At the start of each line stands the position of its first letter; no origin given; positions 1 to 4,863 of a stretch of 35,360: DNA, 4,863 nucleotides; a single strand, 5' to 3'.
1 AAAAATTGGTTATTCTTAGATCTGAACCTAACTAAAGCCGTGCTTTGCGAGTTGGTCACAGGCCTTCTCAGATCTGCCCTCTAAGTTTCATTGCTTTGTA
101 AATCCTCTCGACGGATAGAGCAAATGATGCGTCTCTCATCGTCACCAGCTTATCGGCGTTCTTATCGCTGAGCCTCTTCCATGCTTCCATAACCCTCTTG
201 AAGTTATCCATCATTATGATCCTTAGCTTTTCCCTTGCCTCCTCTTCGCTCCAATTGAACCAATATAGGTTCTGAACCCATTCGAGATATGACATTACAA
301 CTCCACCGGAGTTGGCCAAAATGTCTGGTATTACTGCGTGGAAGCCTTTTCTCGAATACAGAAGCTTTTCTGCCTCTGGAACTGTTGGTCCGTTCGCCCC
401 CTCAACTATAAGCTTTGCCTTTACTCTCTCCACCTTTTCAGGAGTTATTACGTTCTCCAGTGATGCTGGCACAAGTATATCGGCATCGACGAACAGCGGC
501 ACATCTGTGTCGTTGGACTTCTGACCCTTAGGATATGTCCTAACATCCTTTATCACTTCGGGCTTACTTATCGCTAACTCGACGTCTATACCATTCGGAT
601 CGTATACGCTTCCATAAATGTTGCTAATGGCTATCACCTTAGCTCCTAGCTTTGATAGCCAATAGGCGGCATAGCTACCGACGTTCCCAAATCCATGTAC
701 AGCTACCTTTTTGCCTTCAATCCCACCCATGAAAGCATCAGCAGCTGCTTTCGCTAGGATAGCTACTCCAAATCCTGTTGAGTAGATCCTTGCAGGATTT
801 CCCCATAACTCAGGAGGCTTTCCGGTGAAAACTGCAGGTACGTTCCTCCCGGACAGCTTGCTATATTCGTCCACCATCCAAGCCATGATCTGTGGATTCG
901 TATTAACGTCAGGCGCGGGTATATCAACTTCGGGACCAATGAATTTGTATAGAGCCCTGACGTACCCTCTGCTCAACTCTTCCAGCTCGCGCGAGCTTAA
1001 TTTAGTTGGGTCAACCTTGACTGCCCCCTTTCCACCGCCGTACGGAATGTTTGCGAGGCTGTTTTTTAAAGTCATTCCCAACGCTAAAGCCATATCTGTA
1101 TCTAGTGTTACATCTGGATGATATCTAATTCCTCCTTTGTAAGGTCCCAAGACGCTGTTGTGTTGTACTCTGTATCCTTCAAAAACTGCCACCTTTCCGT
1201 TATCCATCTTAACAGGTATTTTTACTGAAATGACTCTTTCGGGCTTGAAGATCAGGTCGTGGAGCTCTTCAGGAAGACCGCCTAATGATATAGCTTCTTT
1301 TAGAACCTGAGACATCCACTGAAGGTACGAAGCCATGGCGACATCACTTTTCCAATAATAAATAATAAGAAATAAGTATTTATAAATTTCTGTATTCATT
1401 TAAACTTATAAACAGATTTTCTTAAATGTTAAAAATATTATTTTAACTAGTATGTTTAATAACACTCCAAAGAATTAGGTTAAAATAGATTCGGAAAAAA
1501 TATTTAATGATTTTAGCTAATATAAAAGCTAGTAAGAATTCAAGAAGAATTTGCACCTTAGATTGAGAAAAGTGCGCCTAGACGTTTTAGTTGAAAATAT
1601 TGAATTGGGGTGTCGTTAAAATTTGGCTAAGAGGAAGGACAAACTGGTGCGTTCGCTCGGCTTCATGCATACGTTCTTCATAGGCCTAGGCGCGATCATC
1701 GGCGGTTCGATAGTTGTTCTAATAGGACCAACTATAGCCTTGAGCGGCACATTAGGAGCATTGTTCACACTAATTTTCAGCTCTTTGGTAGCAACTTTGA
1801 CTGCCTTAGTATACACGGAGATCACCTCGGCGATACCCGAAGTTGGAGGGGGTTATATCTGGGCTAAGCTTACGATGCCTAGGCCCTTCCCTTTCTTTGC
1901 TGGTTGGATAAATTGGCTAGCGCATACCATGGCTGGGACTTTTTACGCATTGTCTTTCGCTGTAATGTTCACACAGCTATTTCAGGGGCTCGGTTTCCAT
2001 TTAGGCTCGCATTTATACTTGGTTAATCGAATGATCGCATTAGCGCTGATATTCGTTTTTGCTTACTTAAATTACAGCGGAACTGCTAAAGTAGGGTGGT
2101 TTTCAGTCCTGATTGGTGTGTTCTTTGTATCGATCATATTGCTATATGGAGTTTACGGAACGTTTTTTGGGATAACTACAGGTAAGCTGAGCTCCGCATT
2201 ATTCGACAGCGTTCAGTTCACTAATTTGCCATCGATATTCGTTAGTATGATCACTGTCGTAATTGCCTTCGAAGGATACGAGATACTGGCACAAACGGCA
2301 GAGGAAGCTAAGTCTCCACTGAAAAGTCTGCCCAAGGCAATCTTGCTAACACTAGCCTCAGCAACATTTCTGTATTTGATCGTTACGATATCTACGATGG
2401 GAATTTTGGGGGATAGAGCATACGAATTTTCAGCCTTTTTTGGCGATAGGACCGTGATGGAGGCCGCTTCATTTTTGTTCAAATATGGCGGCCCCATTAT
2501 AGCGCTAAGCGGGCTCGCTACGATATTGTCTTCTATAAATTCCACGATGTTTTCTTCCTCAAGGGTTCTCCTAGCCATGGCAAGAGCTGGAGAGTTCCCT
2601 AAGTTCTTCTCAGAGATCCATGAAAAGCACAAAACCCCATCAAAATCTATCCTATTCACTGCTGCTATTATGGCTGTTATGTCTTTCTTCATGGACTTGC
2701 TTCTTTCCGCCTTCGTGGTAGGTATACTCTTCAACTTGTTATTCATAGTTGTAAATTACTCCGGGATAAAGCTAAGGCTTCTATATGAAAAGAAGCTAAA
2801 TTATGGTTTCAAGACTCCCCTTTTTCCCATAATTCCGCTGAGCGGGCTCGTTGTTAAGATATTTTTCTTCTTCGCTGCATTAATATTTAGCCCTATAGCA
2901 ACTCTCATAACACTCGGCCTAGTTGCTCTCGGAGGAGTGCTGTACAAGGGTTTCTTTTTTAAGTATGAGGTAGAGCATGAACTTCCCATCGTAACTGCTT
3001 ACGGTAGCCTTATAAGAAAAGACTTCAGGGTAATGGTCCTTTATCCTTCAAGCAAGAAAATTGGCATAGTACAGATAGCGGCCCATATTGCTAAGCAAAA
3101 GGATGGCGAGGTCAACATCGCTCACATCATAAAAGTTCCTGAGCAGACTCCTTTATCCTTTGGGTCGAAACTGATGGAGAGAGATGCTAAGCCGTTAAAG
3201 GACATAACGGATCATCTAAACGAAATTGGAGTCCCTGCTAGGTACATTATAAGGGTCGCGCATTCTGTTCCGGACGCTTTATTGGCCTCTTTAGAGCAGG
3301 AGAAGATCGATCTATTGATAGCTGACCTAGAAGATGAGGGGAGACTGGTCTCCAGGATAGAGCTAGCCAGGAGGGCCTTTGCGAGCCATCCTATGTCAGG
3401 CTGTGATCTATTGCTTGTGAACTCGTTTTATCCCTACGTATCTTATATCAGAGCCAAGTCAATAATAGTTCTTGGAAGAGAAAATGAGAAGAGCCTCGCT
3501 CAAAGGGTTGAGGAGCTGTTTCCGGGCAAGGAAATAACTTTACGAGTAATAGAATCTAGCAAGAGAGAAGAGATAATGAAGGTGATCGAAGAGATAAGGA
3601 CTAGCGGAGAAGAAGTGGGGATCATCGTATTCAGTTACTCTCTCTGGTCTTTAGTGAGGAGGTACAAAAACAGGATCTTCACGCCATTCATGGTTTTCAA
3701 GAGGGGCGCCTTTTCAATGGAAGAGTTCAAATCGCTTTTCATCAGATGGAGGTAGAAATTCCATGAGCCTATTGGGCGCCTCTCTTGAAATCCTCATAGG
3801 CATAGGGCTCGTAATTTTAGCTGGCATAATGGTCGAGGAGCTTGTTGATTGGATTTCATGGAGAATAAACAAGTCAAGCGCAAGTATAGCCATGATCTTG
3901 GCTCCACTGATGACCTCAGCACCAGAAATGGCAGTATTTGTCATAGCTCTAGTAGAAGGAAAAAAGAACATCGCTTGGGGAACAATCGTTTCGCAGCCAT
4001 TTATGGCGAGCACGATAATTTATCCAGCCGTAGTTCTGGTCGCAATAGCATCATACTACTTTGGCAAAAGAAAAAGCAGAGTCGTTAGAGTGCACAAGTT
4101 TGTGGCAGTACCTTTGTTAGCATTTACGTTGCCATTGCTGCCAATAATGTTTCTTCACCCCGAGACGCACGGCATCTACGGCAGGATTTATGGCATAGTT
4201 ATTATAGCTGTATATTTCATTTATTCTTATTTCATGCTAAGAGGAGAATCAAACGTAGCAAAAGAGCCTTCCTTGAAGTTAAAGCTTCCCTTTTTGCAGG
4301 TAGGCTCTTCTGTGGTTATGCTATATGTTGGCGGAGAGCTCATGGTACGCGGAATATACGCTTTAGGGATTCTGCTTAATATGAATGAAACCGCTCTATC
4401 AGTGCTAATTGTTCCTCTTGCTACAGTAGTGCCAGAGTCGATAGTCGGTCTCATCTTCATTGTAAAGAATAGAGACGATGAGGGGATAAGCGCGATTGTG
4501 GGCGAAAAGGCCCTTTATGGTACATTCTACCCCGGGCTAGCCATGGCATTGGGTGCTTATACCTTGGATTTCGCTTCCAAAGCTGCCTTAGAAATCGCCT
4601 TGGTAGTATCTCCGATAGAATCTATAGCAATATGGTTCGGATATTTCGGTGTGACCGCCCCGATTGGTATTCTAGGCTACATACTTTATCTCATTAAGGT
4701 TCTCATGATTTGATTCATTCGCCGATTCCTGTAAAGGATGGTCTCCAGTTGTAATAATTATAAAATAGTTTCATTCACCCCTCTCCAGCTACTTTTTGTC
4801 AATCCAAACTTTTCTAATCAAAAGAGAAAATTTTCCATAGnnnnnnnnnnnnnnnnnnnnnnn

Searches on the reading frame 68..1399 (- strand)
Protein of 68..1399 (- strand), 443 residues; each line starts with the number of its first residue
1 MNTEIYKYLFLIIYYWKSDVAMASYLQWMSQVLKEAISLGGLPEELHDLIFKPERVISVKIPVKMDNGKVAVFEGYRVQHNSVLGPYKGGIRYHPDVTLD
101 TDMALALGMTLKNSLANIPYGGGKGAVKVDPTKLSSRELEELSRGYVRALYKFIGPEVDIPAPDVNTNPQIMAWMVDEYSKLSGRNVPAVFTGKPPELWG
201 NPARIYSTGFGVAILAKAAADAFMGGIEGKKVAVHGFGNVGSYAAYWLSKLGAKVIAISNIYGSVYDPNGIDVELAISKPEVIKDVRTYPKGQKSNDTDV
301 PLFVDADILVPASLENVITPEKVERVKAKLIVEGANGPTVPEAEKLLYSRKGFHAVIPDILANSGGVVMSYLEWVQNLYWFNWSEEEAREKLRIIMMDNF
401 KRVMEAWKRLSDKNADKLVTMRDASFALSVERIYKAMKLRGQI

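Call 44: search_protein_families(library=pfam, proteins=[window:68-1399:-], max_evalue=0.0001)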
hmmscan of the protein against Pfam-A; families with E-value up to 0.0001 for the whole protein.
window:68-1399:- (443 aa): 2 families
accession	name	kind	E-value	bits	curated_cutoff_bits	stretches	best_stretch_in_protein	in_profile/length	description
PF00208.27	ELFV_dehydrog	-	1.6e-64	218.4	23.4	1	201-441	3-241/241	Glutamate/Leucine/Phenylalanine/Valine dehydrogenase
PF02812.23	ELFV_dehydrog_N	-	1.2e-57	193.6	25.3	1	53-181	1-129/129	Glu/Leu/Phe/Val dehydrogenase, dimerisation domain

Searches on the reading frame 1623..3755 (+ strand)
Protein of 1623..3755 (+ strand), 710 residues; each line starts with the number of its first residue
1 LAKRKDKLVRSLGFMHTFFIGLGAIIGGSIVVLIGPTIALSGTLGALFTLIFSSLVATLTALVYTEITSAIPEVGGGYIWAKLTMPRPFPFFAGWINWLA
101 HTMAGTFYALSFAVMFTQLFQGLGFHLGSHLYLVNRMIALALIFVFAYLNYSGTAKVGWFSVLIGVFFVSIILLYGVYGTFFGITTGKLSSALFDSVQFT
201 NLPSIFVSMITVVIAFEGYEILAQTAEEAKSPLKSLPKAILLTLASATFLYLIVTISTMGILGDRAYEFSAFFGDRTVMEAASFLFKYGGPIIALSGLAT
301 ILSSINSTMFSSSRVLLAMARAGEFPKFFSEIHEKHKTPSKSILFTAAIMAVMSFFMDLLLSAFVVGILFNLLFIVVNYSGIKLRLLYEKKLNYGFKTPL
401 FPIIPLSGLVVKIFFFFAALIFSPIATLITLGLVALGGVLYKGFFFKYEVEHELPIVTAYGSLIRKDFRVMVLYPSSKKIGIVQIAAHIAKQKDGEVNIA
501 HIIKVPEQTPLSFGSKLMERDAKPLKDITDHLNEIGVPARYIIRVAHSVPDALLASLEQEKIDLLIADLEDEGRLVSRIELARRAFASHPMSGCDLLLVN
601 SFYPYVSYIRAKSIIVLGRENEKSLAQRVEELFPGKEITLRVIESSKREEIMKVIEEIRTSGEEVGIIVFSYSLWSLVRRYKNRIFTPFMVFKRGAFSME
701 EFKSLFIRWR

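Call 21: search_protein_families(library=pfam, proteins=[window:1623-3755:+], max_evalue=0.01)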
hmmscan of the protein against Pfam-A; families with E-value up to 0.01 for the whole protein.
window:1623-3755:+ (710 aa): 3 families
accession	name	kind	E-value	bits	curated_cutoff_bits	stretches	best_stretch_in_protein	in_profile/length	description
PF13520.12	AA_permease_2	-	5.6e-39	134.7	27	1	12-424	1-407/427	Amino acid permease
PF00324.27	AA_permease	-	4.8e-33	115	24.6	1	16-426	1-427/470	Amino acid permease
PF00582.32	Usp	-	2.3e-07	31.9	24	1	471-566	6-108/141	Universal stress protein family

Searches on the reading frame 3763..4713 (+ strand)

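Call 3: search_protein_families(library=pfam, proteins=[window:3763-4713:+], max_evalue=1)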
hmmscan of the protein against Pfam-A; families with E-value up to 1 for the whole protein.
window:3763-4713:+ (316 aa): 2 families
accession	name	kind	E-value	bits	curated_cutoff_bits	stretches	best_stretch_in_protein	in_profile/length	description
PF01699.29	Na_Ca_ex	-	9.2e-19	68.3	24.9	2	10-159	7-150/151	Sodium/calcium exchanger protein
PF20237.3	DUF6594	-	0.29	11.5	30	1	104-154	167-213/238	Family of unknown function (DUF6594)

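Call 4: search_protein_families(library=ncbifam, proteins=[window:3763-4713:+], max_evalue=1)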
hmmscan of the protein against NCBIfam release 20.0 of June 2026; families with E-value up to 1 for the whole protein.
window:3763-4713:+ (316 aa): 3 families
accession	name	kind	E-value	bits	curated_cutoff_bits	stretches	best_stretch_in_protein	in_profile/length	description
TIGR00367.1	TIGR00367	hypoth_equivalog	2.7e-10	39.9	179.65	1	10-248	8-247/312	calcium/sodium antiporter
TIGR00846.1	caca2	superfamily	0.36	9.6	317.45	0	180-248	234-301/372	calcium/proton exchanger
NF008005.0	PRK10734.1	equivalog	0.97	8.5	432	0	173-259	172-258/325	calcium/sodium antiporter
